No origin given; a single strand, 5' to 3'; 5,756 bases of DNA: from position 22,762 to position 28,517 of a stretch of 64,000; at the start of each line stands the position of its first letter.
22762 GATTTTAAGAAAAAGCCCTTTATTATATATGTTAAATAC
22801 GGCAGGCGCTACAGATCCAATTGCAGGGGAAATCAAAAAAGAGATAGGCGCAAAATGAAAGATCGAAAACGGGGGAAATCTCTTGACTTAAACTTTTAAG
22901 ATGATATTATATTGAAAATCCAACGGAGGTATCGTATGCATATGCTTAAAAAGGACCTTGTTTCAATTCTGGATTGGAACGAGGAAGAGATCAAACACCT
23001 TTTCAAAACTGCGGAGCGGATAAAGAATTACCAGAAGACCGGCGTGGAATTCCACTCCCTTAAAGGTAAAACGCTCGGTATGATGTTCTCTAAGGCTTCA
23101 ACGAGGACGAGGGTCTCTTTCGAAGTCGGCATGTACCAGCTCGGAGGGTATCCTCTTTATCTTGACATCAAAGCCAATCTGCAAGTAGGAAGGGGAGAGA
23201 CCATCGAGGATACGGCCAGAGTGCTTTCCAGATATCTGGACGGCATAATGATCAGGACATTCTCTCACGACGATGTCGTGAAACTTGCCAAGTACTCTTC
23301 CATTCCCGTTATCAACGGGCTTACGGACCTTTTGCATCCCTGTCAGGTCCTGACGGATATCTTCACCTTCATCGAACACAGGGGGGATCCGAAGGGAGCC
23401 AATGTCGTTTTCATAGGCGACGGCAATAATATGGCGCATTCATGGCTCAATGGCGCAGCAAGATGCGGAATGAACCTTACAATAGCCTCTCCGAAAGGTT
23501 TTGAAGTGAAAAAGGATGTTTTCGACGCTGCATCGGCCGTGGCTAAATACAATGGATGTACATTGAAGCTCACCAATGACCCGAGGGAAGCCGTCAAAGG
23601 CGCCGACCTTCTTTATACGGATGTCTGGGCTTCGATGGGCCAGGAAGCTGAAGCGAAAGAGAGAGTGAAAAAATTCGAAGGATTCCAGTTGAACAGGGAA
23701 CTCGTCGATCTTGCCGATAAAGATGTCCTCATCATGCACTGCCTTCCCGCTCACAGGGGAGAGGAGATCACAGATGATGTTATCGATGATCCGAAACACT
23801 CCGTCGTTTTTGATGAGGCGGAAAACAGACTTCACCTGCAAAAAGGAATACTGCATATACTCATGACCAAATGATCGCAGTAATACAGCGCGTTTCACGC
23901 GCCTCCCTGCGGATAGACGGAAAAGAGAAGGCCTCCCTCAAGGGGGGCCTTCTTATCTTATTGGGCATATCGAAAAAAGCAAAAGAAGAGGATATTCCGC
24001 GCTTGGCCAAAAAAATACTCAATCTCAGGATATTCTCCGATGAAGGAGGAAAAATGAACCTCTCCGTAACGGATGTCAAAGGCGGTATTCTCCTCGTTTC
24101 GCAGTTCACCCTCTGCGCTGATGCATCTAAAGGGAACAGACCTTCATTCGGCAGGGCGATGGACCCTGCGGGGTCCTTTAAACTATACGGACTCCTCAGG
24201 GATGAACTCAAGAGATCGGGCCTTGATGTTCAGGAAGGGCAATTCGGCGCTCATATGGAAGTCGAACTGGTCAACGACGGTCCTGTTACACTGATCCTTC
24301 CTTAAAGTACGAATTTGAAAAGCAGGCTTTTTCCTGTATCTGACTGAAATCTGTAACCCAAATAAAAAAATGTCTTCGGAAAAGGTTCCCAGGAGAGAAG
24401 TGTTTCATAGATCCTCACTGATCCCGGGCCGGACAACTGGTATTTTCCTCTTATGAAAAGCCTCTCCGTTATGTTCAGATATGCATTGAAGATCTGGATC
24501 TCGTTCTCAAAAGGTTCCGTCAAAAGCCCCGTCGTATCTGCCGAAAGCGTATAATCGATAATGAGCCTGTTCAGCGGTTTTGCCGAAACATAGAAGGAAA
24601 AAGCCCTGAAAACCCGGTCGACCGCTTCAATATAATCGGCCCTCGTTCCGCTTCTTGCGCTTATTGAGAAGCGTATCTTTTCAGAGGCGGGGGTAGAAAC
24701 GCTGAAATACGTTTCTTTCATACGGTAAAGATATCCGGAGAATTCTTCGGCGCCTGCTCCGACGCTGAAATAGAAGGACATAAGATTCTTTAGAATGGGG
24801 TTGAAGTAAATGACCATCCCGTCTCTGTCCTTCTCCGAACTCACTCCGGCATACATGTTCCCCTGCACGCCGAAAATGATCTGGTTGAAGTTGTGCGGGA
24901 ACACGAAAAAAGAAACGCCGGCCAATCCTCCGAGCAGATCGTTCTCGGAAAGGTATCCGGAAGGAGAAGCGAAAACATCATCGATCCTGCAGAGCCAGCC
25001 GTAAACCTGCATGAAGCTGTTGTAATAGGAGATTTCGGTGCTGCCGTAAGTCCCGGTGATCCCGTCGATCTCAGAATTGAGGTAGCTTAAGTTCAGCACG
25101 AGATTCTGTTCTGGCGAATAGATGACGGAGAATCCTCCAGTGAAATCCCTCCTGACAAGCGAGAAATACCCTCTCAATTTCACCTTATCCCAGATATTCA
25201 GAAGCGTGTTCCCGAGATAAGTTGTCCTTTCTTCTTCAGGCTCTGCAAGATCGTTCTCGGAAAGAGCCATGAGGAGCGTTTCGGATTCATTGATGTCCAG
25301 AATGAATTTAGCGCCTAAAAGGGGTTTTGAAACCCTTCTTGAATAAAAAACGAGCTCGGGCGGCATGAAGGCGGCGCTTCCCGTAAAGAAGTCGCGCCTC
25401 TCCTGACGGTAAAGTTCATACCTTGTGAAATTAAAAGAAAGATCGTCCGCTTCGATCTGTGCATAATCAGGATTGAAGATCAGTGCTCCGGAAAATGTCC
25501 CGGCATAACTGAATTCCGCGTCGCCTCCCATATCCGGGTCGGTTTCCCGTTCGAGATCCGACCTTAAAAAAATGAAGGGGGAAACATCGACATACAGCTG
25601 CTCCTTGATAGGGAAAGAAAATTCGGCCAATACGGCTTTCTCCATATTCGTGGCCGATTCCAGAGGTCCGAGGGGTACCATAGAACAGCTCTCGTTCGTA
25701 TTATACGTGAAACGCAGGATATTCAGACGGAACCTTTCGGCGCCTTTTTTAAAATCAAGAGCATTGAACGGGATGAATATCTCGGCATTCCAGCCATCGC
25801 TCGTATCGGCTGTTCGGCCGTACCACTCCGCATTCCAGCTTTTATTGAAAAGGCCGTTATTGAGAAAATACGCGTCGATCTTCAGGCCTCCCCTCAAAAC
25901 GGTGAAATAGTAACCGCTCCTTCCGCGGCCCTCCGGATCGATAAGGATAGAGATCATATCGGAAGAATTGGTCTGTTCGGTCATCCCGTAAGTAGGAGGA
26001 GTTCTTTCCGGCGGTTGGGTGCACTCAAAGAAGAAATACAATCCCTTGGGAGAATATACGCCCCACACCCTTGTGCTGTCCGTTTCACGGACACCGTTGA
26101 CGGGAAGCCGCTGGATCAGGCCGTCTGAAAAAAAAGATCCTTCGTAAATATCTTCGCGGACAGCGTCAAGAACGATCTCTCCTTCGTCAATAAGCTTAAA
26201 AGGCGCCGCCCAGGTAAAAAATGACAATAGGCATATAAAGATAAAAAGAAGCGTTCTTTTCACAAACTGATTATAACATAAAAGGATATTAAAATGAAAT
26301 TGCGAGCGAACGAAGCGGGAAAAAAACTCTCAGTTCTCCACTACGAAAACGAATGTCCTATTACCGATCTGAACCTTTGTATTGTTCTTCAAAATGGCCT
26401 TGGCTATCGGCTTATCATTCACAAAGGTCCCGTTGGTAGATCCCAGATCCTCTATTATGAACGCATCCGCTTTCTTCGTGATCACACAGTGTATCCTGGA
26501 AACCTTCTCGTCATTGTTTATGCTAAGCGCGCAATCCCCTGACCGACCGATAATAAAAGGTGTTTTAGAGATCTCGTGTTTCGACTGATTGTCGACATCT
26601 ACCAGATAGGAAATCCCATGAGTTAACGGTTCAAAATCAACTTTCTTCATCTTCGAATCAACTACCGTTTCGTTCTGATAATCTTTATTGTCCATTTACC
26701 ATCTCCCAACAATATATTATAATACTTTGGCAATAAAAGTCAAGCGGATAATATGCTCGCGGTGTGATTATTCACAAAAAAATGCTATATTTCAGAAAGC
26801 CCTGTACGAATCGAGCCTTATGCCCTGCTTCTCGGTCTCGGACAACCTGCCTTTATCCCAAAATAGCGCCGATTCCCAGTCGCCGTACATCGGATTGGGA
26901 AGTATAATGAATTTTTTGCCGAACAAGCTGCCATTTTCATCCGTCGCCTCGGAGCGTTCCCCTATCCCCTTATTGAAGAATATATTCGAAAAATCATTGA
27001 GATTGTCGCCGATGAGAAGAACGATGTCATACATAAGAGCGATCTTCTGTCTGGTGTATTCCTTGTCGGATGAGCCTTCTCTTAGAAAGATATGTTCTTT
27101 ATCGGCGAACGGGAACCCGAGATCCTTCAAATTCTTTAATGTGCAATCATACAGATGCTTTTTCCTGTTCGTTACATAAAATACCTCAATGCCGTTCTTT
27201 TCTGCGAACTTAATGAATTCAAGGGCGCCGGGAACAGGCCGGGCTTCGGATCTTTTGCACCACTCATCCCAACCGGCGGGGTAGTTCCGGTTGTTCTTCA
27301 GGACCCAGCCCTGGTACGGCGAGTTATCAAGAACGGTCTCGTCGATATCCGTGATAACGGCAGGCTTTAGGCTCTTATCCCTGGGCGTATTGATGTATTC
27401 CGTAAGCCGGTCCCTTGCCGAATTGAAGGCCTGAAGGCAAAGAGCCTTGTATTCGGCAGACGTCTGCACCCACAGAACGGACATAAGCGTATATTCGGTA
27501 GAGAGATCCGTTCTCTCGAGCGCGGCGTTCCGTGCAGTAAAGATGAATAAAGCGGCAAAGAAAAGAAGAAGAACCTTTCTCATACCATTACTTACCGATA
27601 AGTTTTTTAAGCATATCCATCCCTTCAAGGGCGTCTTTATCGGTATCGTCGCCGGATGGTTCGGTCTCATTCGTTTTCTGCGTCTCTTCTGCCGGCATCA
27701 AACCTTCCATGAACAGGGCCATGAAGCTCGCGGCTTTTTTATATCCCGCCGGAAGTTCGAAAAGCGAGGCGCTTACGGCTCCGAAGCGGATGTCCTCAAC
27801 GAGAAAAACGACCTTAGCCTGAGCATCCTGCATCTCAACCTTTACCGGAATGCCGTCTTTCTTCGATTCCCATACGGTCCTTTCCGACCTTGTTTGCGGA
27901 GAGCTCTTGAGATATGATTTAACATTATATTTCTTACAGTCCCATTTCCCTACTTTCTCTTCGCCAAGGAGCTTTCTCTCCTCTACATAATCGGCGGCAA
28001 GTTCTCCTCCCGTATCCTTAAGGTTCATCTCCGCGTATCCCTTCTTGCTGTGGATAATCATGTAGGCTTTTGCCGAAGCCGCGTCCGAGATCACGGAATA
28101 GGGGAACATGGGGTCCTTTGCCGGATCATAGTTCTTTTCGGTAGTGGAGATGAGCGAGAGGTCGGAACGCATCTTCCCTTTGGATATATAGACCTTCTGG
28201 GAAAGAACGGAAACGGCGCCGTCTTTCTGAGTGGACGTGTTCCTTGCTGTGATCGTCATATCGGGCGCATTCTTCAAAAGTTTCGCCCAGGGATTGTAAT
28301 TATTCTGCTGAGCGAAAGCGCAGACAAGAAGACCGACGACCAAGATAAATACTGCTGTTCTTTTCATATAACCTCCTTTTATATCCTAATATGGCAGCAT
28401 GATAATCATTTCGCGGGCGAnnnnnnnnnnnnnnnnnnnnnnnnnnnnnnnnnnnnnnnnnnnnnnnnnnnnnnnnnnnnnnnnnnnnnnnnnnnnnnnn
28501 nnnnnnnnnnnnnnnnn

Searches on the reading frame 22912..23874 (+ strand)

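Call 45: search_protein_families(library=pfam, proteins=[window:22912-23874:+])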
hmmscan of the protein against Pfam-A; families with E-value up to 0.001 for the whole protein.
window:22912-23874:+ (320 aa): 2 families
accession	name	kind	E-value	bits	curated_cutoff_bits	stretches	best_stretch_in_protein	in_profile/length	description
PF00185.30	OTCace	-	2.1e-59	200.5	29.4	1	161-316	1-156/157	Aspartate/ornithine carbamoyltransferase, Asp/Orn binding domain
PF02729.26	OTCace_N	-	5.9e-51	172.9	29.9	1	14-155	1-148/148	Aspartate/ornithine carbamoyltransferase, carbamoyl-P binding domain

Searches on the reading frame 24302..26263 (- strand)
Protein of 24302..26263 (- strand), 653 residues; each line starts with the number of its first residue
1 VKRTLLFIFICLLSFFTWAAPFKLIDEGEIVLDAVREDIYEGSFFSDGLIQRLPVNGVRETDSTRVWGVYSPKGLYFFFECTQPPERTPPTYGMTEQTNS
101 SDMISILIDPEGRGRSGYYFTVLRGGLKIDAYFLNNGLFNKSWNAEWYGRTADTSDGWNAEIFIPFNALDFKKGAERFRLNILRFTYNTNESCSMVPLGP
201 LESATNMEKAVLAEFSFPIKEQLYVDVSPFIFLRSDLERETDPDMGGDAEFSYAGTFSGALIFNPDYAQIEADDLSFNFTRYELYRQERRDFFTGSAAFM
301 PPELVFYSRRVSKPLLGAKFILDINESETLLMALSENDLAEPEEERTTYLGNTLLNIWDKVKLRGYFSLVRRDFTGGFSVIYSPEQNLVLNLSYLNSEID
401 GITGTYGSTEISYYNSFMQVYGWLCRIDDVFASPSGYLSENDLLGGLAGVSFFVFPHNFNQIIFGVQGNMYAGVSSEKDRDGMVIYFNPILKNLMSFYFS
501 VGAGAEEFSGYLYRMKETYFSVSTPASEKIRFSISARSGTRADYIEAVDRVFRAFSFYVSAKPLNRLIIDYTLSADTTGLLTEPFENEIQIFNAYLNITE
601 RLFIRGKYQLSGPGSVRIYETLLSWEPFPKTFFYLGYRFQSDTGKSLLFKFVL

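Call 45: search_protein_families(library=pfam, proteins=[window:24302-26263:-])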
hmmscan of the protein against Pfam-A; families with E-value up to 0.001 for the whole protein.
window:24302-26263:- (653 aa): 1 family
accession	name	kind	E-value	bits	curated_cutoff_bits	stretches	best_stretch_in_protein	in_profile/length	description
PF19313.5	DUF5916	-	5.8e-07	29.1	22.6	1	239-319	22-102/572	Domain of unknown function (DUF5916)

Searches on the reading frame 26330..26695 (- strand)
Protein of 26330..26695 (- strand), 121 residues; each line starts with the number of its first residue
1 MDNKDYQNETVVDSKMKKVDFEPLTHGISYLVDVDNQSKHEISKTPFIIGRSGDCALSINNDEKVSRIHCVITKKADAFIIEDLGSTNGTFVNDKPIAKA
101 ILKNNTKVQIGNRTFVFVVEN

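Call 45: search_protein_families(library=pfam, proteins=[window:26330-26695:-])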
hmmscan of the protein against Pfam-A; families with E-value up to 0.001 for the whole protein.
window:26330-26695:- (121 aa): 2 families
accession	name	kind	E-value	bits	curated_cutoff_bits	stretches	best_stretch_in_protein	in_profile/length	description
PF00498.31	FHA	-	4.5e-20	72.3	20.7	1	48-111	2-67/67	FHA domain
PF16697.10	Yop-YscD_cpl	-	3.6e-13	50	33.2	1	39-119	11-92/94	Inner membrane component of T3SS, cytoplasmic domain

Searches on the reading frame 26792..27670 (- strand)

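Call 45: search_protein_families(library=pfam, proteins=[window:26792-27670:-])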
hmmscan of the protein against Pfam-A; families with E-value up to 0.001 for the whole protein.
window:26792-27670:- (292 aa): 3 families
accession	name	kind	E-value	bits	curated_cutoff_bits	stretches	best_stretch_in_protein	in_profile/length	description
PF03767.20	Acid_phosphat_B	-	9.9e-50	169.6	27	1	59-265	41-230/230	HAD superfamily, subfamily IIIB (Acid phosphatase)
PF13344.12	Hydrolase_6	-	1.4e-07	31.9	27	1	143-196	13-65/101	Haloacid dehalogenase-like hydrolase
PF00702.32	Hydrolase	-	8.5e-05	23.5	26.4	0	142-226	96-183/191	haloacid dehalogenase-like hydrolase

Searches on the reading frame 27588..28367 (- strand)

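Call 45: search_protein_families(library=pfam, proteins=[window:27588-28367:-])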
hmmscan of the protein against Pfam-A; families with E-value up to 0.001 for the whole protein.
window:27588-28367:- (259 aa): 1 family
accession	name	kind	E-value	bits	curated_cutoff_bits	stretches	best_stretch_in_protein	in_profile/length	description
PF14371.13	DUF4412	-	1.7e-11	44.7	21.6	1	56-152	17-110/191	Domain of unknown function (DUF4412)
